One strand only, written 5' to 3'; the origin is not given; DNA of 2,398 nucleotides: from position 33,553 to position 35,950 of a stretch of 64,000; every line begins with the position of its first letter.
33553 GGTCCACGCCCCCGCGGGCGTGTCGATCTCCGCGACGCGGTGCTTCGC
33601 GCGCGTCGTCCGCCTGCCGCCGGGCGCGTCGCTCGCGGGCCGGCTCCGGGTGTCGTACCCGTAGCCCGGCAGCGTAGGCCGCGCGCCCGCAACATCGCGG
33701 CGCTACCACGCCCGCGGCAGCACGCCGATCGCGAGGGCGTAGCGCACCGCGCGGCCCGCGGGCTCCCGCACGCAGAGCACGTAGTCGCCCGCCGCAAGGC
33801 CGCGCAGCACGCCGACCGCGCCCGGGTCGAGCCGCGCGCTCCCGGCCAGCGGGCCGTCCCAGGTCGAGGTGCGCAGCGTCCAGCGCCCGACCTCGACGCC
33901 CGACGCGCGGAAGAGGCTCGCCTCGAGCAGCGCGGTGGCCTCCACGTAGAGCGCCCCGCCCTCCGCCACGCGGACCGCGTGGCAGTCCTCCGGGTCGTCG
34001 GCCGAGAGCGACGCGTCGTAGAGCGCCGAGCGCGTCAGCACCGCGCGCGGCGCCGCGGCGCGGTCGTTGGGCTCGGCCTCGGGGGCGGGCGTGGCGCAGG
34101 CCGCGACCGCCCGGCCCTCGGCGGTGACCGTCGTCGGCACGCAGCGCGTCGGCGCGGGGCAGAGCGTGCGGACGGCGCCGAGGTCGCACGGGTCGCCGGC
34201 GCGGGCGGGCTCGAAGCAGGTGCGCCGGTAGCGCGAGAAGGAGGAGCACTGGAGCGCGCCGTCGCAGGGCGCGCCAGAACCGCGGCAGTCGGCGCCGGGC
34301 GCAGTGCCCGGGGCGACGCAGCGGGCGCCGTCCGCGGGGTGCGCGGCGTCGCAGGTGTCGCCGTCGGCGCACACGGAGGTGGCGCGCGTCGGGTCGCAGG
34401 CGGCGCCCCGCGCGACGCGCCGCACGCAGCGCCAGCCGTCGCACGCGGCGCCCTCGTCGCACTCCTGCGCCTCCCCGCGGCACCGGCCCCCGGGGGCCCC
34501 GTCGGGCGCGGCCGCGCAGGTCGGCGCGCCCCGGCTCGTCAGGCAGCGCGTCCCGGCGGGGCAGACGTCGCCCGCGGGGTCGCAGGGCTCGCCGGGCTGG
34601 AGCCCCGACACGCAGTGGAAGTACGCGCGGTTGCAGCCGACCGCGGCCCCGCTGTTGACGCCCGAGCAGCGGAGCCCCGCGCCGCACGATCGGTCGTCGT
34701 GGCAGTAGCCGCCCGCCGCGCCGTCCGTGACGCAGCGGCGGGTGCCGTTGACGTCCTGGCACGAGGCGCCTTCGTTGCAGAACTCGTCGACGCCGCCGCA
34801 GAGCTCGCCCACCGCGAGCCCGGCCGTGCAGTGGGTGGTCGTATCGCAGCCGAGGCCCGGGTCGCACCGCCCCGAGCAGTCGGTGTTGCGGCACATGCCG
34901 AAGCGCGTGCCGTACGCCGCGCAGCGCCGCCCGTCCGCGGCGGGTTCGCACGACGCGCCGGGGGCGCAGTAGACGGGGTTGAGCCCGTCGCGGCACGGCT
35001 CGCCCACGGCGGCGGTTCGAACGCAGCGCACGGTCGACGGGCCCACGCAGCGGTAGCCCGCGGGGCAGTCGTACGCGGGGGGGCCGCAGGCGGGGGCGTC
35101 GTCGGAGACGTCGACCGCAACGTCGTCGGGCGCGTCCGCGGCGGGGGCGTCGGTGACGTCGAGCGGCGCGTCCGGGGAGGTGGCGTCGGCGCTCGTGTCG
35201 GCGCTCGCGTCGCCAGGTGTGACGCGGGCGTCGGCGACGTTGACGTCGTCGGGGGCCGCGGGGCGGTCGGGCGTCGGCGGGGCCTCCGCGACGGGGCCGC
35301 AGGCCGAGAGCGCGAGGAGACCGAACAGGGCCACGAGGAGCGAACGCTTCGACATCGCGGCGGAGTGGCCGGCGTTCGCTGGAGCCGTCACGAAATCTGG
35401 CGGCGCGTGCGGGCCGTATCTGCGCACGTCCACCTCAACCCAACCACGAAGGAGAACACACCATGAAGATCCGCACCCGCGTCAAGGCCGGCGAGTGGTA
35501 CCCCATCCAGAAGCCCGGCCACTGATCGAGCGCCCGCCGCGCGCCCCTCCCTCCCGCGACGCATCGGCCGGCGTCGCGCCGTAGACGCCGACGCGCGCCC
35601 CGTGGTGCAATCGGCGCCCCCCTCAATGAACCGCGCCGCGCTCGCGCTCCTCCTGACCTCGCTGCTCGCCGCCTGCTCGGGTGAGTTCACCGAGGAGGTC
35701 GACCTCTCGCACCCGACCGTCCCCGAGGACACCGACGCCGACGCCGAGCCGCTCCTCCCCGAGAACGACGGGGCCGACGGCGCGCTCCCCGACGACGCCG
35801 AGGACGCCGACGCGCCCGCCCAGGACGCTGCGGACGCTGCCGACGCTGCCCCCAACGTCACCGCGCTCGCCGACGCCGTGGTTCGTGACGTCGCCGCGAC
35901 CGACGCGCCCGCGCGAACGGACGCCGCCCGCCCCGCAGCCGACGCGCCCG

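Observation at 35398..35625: Orphan 20-codon ORF (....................) with a perfect AAGGAG Shine-Dalgarno in a divergent intergenic region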

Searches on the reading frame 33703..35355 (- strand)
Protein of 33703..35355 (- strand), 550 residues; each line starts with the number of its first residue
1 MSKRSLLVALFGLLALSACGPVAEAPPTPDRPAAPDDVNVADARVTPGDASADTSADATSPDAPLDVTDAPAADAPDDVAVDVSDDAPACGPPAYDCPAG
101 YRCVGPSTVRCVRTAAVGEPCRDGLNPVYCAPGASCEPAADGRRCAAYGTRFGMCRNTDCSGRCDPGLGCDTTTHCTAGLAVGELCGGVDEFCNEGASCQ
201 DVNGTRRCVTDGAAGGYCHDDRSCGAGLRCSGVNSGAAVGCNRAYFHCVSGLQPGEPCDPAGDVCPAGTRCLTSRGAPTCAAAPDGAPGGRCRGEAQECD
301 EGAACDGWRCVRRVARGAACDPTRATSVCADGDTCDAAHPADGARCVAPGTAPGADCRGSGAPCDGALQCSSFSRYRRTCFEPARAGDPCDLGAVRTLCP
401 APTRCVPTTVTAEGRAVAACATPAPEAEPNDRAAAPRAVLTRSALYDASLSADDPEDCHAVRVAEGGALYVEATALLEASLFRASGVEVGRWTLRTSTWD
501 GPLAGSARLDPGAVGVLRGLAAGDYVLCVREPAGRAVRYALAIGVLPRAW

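Call 7: search_protein_families(library=ncbifam, proteins=[window:33703-35355:-], max_evalue=10)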
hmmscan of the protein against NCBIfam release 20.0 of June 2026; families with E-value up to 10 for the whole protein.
window:33703-35355:- (550 aa): 1 family
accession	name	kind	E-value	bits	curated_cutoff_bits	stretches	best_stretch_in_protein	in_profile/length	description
NF047847.2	SS_mature_LptM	equivalog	0.37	10.9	27.7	1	1-20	1-21/31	LPS translocon maturation chaperone LptM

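Call 8: search_protein_families(library=pfam, proteins=[window:33703-35355:-], max_evalue=10)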
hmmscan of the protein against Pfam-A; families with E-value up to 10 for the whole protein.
window:33703-35355:- (550 aa): 1 family
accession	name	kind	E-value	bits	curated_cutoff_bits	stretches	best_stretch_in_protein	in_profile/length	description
PF04706.18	Dickkopf_N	-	0.024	15.4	25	1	190-231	5-46/51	Dickkopf N-terminal cysteine-rich region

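Call 41: find_homologous_proteins(query=window:33703-35355:-, max_evalue=1e-10)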
Query window:33703-35355:- (550 aa): 26 proteins with E <= 1e-10 among 8000 candidates.
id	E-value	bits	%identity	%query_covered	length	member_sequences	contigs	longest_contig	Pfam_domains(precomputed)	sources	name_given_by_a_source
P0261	0.0e+0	1221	100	100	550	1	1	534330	-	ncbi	ncbi:MAG: hypothetical protein U0324_10450 [Polyangiales bacterium]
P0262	1.6e-288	977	84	97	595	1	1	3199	-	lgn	-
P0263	5.4e-208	711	64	99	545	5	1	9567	-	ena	-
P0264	8.4e-189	647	66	82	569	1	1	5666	-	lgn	-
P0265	6.7e-188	644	62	90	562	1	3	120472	-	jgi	jgi:hypothetical protein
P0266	2.0e-186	639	60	99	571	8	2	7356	-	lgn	-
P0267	6.2e-186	638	62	87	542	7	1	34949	-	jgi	jgi:hypothetical protein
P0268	1.8e-183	630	61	91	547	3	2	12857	-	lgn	-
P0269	4.7e-183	628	62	90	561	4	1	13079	-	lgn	-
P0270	4.4e-182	625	58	99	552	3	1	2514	-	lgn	-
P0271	1.1e-178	614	58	99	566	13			-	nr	nr:hypothetical protein [Deltaproteobacteria bacterium]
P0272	1.9e-175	603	56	99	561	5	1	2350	-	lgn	-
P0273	5.9e-172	592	54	99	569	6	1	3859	-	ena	-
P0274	1.2e-168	581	54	99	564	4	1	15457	-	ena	-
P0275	1.2e-168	581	54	100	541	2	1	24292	-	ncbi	ncbi:MAG: hypothetical protein R3A52_31530 [Polyangiales bacterium]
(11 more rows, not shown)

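Call 42: find_encoding_contigs(protein=P0262, flank=4000, max_places=3)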
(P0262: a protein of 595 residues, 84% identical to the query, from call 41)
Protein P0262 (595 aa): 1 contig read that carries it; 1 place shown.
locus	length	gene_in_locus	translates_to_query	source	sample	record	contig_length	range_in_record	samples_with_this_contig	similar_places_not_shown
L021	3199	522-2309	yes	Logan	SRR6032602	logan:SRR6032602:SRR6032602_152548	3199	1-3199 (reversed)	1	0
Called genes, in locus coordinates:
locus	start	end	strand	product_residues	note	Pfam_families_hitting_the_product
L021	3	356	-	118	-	?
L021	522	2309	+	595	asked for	-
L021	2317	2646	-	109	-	PF05685:Uma2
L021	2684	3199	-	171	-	?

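Call 43: find_encoding_contigs(protein=P0263, flank=4000, max_places=3)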
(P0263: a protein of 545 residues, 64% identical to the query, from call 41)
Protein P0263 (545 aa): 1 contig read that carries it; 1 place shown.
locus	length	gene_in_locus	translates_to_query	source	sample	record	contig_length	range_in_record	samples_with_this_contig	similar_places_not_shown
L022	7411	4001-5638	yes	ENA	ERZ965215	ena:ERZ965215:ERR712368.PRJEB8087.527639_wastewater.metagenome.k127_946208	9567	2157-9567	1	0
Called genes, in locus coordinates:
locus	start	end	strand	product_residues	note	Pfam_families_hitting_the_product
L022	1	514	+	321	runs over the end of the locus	-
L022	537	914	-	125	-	PF02452:PemK_toxin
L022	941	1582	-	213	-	PF05685:Uma2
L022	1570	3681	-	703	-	PF01839:FG-GAP, PF13517:FG-GAP_3, PF01839:FG-GAP (weak)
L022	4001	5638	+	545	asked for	-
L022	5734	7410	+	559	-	?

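Call 44: find_encoding_contigs(protein=P0265, flank=4000, max_places=3)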
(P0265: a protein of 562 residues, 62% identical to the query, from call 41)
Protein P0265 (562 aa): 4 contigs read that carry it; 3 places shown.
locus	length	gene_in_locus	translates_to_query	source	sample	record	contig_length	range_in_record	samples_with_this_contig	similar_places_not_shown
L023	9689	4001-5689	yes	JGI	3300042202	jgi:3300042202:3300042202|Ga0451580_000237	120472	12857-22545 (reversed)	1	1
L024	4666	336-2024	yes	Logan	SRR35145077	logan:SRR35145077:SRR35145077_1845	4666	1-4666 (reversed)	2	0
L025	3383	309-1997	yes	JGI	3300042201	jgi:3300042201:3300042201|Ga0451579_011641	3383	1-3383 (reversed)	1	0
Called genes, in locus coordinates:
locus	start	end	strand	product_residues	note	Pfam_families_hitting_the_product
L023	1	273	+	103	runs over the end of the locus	-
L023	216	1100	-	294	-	-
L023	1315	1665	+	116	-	PF12840:HTH_20 (weak)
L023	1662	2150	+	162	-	PF10604:Polyketide_cyc2, PF08327:AHSA1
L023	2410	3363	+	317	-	PF05685:Uma2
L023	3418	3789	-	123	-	PF01124:MAPEG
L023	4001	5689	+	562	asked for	-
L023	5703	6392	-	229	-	-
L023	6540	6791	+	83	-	-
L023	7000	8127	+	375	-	-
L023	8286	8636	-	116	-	PF02482:Ribosomal_S30AE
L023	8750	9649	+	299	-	PF00126:HTH_1, PF03466:LysR_substrate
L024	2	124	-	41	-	?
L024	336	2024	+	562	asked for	-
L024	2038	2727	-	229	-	-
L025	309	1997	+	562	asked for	-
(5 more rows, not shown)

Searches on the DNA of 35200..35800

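Call 4: search_rna_families(source=window, start=35200, end=35800, threshold=evalue, max_evalue=10)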
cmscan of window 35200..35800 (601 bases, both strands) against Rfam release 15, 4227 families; matches with E-value up to 10: 0.
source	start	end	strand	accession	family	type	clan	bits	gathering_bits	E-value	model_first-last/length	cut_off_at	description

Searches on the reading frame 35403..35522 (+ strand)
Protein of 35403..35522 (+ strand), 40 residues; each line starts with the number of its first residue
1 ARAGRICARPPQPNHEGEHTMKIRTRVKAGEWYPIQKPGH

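Call 38: search_protein_families(library=pfam, proteins=[window:35403-35522:+], max_evalue=1)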
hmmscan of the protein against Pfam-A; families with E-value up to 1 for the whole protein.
window:35403-35522:+ (40 aa): 0 families

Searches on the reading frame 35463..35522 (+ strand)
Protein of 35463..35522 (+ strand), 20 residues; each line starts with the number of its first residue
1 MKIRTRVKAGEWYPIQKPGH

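Call 7: search_protein_families(library=ncbifam, proteins=[window:35463-35522:+], max_evalue=10)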
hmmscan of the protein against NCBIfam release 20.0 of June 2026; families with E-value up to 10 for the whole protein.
seq(20 aa): 0 families

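Call 8: search_protein_families(library=pfam, proteins=[window:35463-35522:+], max_evalue=10)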
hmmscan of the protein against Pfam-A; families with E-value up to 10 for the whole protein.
seq(20 aa): 0 families

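Call 62: search_dna_similar(query=window:35463-35522:+, collection=plasmids, mode=protein, max_evalue=10, max_rows=30)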
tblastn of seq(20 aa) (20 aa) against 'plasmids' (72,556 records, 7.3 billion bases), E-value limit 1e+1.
No match.

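Call 69: list_cluster_members(proteins=[window:35463-35522:+, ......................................, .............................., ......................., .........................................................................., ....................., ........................, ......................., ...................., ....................])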
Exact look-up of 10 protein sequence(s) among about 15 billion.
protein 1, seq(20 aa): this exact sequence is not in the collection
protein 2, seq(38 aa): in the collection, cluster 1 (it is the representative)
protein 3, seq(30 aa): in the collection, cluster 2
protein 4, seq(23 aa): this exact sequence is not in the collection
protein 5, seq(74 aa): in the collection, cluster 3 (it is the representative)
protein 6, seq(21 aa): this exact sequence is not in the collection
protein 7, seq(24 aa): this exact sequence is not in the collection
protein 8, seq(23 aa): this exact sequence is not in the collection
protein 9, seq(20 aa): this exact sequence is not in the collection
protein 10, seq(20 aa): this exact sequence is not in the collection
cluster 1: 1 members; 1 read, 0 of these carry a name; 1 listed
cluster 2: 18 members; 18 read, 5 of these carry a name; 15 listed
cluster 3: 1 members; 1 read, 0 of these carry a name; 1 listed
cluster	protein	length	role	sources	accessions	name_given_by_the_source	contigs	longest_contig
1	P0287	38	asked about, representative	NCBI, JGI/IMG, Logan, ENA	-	-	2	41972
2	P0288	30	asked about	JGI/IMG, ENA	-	-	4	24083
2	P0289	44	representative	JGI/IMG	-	-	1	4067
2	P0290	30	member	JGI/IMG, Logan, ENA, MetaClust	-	hypothetical protein | \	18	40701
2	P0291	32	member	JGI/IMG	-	hypothetical protein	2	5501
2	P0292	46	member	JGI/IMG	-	hypothetical protein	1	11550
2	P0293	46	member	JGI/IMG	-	hypothetical protein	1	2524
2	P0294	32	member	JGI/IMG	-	hypothetical protein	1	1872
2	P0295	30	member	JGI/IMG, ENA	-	-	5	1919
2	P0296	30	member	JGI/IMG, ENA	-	-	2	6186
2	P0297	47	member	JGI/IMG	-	-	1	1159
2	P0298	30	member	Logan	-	-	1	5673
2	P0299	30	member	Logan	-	-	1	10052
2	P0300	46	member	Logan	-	-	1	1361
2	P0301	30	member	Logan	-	-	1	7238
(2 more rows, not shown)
